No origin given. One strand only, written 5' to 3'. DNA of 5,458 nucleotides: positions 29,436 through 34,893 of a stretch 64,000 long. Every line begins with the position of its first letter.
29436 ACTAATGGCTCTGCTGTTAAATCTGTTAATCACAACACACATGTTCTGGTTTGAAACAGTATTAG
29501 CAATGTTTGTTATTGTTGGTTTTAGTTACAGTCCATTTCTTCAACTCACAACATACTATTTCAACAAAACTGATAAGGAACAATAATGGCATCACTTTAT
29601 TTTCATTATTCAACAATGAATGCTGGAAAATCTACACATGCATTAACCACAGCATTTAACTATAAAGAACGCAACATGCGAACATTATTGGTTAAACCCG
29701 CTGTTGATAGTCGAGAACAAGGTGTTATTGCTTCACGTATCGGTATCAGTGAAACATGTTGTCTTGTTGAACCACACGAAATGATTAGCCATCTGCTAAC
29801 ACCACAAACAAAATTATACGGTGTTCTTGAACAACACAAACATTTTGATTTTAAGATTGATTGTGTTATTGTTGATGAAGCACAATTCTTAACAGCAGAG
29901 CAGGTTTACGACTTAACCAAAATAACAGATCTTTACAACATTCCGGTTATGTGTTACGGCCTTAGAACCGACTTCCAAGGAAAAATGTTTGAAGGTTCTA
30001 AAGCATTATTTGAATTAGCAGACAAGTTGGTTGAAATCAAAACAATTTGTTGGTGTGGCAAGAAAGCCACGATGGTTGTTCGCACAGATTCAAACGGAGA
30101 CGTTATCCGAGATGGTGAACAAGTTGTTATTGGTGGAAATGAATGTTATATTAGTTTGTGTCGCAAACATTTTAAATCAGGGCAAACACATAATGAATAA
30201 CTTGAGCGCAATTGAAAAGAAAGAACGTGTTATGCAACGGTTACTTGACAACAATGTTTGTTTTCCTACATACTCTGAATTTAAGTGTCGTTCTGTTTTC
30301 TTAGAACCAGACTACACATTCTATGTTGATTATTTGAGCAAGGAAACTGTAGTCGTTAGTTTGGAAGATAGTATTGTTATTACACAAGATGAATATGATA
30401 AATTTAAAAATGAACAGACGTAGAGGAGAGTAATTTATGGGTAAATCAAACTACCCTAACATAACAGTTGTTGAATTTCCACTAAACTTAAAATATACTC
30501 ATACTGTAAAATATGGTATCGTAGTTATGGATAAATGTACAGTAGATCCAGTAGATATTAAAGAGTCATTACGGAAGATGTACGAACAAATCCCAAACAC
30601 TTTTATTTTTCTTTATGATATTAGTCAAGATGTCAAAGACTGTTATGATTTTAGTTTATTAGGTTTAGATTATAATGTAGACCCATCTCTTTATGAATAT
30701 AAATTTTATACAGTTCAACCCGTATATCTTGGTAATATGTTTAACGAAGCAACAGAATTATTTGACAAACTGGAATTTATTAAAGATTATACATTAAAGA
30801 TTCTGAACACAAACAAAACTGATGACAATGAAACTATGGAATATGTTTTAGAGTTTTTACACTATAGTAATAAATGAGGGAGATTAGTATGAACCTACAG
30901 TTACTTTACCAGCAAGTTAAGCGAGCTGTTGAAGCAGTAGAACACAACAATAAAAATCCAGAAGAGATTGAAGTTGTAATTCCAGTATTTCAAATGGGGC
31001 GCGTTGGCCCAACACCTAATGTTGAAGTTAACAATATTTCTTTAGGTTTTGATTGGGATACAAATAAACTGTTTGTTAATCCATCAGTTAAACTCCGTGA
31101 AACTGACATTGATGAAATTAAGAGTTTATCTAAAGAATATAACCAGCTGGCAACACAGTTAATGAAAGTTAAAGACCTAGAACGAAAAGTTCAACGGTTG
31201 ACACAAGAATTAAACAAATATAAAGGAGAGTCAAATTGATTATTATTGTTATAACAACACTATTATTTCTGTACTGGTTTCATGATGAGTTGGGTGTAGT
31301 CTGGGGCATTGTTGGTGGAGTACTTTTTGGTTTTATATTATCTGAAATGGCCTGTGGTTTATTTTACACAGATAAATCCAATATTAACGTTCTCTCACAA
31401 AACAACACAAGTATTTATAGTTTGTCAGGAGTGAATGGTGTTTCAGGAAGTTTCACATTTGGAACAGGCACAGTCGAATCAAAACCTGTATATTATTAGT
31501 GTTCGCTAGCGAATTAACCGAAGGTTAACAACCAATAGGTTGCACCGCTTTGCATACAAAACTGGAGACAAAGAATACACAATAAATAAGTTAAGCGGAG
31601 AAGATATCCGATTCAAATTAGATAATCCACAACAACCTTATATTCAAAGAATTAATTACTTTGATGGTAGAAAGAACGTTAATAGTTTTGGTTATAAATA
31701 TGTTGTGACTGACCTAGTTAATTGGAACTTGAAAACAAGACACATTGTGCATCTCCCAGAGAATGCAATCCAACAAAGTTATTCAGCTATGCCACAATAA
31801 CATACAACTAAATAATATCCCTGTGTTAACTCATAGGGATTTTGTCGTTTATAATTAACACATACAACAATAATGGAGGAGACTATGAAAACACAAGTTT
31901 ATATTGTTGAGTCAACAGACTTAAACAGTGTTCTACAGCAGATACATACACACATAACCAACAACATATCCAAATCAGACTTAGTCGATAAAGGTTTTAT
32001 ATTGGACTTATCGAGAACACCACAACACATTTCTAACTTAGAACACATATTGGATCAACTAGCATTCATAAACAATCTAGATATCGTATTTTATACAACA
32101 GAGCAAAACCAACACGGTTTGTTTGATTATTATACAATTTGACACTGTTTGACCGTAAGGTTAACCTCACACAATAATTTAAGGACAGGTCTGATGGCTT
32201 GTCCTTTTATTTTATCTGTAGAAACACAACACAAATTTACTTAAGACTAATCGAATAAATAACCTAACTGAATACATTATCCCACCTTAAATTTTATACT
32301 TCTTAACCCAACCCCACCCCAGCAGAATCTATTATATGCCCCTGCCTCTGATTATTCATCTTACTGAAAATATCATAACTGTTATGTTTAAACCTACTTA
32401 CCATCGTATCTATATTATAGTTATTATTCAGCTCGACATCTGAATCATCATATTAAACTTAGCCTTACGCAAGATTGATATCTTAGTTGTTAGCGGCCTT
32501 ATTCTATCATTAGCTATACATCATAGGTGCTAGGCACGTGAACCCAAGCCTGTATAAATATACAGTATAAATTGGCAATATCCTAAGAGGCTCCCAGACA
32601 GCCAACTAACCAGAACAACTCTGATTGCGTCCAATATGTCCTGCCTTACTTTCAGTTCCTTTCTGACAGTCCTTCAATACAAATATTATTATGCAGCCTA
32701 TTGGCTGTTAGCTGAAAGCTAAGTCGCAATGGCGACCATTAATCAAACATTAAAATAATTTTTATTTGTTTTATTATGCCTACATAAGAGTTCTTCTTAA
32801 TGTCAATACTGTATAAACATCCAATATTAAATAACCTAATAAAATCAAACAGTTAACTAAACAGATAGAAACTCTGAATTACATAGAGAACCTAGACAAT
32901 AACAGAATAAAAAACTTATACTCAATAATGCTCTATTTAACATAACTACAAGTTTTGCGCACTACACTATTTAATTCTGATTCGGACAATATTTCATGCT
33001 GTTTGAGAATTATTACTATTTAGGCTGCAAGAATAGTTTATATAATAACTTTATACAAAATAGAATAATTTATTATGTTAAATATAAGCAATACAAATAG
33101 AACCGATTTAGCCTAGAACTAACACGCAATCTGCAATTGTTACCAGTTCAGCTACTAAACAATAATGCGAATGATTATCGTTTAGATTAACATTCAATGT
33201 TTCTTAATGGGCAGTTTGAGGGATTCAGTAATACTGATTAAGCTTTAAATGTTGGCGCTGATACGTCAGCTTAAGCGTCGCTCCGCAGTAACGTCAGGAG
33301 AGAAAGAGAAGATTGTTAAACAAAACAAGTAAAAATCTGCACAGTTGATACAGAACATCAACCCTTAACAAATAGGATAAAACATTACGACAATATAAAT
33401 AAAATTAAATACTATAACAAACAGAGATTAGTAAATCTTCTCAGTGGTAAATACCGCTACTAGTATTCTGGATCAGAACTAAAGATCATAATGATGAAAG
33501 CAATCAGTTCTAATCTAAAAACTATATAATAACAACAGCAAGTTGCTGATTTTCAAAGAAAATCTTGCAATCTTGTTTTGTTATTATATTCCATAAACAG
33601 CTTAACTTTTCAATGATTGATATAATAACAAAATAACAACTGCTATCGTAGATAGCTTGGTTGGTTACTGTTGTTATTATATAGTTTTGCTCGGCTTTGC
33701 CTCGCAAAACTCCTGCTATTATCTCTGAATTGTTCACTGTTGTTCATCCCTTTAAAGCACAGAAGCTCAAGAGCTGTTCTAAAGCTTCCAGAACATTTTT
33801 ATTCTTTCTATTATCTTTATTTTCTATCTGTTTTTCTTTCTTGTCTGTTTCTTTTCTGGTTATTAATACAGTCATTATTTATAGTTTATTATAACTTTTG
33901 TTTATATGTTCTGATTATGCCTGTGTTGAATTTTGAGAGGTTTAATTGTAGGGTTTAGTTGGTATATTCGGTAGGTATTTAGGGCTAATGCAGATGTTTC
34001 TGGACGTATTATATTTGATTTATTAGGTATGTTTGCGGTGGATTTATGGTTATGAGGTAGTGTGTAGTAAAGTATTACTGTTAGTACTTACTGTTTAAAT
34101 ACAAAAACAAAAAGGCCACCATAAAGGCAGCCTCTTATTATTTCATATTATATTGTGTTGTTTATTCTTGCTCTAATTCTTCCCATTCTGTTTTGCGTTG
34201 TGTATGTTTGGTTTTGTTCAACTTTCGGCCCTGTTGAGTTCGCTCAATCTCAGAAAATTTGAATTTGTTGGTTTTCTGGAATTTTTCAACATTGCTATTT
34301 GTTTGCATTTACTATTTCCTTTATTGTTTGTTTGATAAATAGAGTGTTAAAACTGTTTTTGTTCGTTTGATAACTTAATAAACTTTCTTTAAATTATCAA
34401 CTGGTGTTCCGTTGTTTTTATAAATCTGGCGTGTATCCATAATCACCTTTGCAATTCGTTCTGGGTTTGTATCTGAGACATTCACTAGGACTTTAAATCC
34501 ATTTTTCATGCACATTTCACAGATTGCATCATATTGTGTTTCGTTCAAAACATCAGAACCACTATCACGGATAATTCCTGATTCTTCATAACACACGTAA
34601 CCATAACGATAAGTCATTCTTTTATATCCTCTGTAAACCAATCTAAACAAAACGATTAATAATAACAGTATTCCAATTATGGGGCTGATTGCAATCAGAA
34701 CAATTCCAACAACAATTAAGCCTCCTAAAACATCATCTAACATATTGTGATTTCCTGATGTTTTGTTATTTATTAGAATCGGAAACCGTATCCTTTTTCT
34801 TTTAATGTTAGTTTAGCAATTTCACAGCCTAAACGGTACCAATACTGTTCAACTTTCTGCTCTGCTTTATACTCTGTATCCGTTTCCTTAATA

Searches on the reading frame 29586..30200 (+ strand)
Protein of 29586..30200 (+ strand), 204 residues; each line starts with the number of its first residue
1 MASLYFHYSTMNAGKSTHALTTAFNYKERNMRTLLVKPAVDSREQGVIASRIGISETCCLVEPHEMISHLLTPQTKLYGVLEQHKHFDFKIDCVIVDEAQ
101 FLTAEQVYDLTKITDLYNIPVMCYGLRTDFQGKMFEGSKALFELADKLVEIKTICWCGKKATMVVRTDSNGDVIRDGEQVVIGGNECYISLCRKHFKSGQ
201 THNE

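Call 14: search_protein_families(library=phrogs, proteins=[window:29586-30200:+], max_evalue=0.01)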
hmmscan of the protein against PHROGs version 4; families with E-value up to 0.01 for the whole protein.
window:29586-30200:+ (204 aa): 2 families
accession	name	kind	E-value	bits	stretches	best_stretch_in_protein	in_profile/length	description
phrog_592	-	other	3.7e-75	253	1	1-202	1-191/193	thymidine kinase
phrog_35515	-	other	1.9e-30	106.1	1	108-198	2-98/104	thymidine kinase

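Call 28: find_related_loci(query=window:29586-30200:+, collection=viral_contigs, flank=10000)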
Query window:29586-30200:+ (204 aa) in viral_contigs; peptide patterns used: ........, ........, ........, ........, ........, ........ (x = any residue, [..] = any of these).
3 stretches matched a pattern; 3 encode a relative of the query (tblastn E <= 1e-3); 3 distinct loci.
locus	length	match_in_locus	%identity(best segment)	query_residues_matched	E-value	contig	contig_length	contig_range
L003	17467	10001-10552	45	1-196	1e-52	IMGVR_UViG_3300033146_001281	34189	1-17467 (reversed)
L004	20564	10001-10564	48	1-200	1e-61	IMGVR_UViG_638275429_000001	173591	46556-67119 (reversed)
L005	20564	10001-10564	38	1-201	4e-42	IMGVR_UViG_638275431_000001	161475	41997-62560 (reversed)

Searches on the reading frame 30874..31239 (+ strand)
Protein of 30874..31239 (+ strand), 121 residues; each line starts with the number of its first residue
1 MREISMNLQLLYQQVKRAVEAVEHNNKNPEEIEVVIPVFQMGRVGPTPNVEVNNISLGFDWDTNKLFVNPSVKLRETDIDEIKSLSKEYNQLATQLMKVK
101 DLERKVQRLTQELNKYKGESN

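Call 14: search_protein_families(library=phrogs, proteins=[window:30874-31239:+], max_evalue=0.01)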
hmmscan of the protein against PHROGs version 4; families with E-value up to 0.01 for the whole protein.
window:30874-31239:+ (121 aa): 3 families
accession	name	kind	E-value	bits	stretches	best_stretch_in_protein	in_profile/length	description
phrog_6026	-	unknown function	1.8e-14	54.8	1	6-118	1-119/121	-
phrog_12566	-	unknown function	0.00057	21.2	1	15-102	4-90/133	-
phrog_33620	-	unknown function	0.00083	20.6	1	24-78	9-64/110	-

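Call 92: search_protein_families(library=pfam, proteins=[window:30874-31239:+], max_evalue=0.05)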
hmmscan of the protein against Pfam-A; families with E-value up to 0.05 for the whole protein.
window:30874-31239:+ (121 aa): 2 families
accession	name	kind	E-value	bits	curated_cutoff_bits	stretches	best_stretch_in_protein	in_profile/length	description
PF14335.11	DUF4391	-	0.0043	17.4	29.9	1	71-117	184-229/232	Domain of unknown function (DUF4391)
PF08647.16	BRE1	-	0.017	15.6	27.9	1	81-118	4-45/95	BRE1 E3 ubiquitin ligase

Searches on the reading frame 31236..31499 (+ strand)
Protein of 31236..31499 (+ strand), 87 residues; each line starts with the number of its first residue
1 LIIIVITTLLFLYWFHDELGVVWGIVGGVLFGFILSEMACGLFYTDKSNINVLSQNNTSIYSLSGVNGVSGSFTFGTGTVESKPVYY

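Call 14: search_protein_families(library=phrogs, proteins=[window:31236-31499:+], max_evalue=0.01)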
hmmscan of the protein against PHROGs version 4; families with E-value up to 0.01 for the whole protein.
window:31236-31499:+ (87 aa): 1 family
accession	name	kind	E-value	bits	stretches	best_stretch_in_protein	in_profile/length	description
phrog_8077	-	unknown function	4.4e-05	24.7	1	9-86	13-91/168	-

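Call 92: search_protein_families(library=pfam, proteins=[window:31236-31499:+], max_evalue=0.05)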
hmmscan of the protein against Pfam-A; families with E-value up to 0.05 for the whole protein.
window:31236-31499:+ (87 aa): 2 families
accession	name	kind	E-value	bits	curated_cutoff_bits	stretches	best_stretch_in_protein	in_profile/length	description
PF19382.4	DUF5957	-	0.012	16.1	23.8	1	19-39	3-23/59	Family of unknown function (DUF5957)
PF02632.19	BioY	-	0.045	14.2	25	1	4-69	32-90/140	BioY family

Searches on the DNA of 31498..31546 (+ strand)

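Call 98: build_rna_model(alignment_id=A3, structure=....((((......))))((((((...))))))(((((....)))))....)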
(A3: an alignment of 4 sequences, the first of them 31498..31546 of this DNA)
Model R1 built from alignment A3 (4 sequences, 51 columns); structure: as given.
model positions 49; base pairs 15; branch points 2; effective number of sequences 4; information 0.798 bits per position. Calibrated on 0.2 Mb of random sequence (short: E-values are rough).
structure used (alignment columns):
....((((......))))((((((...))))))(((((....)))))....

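Call 99: search_with_rna_model(model_id=R1, sources=[window, L008, L010, L011, L132, L001, L002, L015, L016], max_evalue=1, show_alignments=0)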
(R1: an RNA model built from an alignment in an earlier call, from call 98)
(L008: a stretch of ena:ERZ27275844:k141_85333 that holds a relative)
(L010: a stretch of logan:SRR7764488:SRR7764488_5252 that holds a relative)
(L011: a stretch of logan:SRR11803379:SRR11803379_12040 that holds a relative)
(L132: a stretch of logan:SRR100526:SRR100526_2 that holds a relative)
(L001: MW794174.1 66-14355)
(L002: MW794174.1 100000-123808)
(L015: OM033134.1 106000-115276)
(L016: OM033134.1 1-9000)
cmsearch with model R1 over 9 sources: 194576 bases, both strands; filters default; matches with E-value up to 1: 7.
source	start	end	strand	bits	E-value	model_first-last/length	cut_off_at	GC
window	31498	31546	+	60.3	6.4e-12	1-49/49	no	0.45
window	47438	47486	-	59.9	8e-12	1-49/49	no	0.51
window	32690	32740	-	55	1.2e-10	1-49/49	no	0.47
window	39197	39245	-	46.7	1.2e-08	1-49/49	no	0.51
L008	12358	12404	-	38.9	8.9e-07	1-49/49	no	0.4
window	32690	32740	+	38.6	1.1e-06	1-49/49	no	0.47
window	47438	47486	+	31.6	5.2e-05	1-49/49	no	0.51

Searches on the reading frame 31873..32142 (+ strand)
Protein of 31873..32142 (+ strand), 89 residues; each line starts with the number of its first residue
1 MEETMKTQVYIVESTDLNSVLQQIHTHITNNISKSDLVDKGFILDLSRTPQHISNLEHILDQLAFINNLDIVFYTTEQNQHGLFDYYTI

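Call 14: search_protein_families(library=phrogs, proteins=[window:31873-32142:+], max_evalue=0.01)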
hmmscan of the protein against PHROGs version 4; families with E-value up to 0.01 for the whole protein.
window:31873-32142:+ (89 aa): 0 families

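Call 30: find_encoding_contigs(protein=window:31873-32142:+, flank=10000, max_places=10)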
Protein window:31873-32142:+ (89 aa): no gene with exactly this product is on record in the collection.

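Call 92: search_protein_families(library=pfam, proteins=[window:31873-32142:+], max_evalue=0.05)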
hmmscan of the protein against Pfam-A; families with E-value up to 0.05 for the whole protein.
window:31873-32142:+ (89 aa): 0 families

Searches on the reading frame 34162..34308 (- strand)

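Call 14: search_protein_families(library=phrogs, proteins=[window:34162-34308:-], max_evalue=0.01)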
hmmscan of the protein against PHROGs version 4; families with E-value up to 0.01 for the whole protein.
window:34162-34308:- (48 aa): 2 families
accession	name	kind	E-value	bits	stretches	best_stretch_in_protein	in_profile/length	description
phrog_2490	-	unknown function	5.3e-05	24.3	1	4-44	2-46/47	-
phrog_21606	-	unknown function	0.0085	17.1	1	2-36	81-114/181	-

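Call 92: search_protein_families(library=pfam, proteins=[window:34162-34308:-], max_evalue=0.05)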
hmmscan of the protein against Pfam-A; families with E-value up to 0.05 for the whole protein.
window:34162-34308:- (48 aa): 1 family
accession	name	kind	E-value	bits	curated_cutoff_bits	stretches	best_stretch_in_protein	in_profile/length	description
PF08200.17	Phage_1_1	-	9.6e-05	23.2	21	1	5-43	2-40/40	Bacteriophage 1.1 Protein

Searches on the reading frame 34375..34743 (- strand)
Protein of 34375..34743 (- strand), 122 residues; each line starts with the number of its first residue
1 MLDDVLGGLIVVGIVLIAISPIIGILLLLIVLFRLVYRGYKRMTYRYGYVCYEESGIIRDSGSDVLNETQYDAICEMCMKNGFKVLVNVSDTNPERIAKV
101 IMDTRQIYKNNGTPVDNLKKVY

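Call 14: search_protein_families(library=phrogs, proteins=[window:34375-34743:-], max_evalue=0.01)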
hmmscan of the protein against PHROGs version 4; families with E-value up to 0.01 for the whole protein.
window:34375-34743:- (122 aa): 0 families

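Call 92: search_protein_families(library=pfam, proteins=[window:34375-34743:-], max_evalue=0.05)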
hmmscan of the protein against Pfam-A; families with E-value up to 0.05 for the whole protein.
window:34375-34743:- (122 aa): 1 family
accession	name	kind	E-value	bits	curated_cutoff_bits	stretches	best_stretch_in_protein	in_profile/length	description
PF09964.14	DUF2198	-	0.029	14.9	25.7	1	5-45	7-47/72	Uncharacterized protein conserved in bacteria (DUF2198)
